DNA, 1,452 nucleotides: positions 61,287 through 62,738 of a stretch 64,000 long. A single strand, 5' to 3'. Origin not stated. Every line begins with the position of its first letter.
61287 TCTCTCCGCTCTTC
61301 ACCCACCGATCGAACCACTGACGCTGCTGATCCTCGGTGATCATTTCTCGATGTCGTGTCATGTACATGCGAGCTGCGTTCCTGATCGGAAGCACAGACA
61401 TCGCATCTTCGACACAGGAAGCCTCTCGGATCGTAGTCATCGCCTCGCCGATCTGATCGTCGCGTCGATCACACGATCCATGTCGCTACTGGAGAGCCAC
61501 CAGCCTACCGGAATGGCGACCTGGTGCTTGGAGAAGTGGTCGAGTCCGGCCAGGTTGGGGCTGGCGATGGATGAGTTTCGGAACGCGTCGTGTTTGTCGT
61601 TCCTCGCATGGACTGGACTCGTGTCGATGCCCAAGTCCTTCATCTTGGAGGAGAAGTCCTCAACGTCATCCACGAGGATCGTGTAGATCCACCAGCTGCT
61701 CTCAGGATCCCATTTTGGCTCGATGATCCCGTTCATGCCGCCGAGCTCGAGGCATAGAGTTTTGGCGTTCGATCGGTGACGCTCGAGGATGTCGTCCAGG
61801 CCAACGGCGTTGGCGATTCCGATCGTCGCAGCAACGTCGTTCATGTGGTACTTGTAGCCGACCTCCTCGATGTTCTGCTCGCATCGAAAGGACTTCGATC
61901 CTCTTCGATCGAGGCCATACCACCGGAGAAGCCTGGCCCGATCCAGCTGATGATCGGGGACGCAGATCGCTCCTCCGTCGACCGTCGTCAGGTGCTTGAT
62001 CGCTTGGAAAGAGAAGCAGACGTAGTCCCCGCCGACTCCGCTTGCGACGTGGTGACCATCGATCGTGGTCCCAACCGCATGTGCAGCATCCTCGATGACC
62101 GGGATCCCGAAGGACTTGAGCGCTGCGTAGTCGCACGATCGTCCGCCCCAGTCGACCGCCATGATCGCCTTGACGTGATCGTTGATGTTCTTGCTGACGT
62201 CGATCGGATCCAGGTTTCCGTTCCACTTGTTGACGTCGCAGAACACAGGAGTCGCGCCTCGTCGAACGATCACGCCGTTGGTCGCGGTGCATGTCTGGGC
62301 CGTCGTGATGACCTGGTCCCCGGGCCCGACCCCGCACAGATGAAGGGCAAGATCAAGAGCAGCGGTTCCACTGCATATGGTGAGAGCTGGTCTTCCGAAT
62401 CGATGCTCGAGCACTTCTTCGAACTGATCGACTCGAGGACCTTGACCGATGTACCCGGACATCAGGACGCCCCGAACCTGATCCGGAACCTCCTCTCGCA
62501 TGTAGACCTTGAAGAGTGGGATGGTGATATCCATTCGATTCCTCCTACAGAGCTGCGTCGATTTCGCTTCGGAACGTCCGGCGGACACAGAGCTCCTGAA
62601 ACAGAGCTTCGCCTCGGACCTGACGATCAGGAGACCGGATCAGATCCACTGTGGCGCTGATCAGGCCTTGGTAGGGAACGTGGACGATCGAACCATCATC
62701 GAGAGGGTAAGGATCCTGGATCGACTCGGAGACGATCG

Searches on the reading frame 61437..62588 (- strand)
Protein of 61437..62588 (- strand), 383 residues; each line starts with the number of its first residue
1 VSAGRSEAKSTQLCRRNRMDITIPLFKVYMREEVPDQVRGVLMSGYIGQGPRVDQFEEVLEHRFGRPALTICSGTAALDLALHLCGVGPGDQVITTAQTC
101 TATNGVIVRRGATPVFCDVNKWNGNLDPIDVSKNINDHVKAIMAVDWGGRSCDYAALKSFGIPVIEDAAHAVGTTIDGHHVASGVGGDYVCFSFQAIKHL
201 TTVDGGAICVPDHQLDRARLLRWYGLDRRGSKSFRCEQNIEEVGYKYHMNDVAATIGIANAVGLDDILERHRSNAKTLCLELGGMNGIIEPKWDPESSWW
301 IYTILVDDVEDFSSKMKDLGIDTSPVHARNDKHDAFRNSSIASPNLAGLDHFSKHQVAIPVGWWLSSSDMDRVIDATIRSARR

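Call 56: search_protein_families(library=phrogs, proteins=[window:61437-62588:-], max_evalue=0.0001)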
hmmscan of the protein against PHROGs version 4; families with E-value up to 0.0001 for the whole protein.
window:61437-62588:- (383 aa): 1 family
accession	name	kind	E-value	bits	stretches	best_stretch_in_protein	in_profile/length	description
phrog_3139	-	other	2.1e-34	120.1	1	19-283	2-280/387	aminotransferase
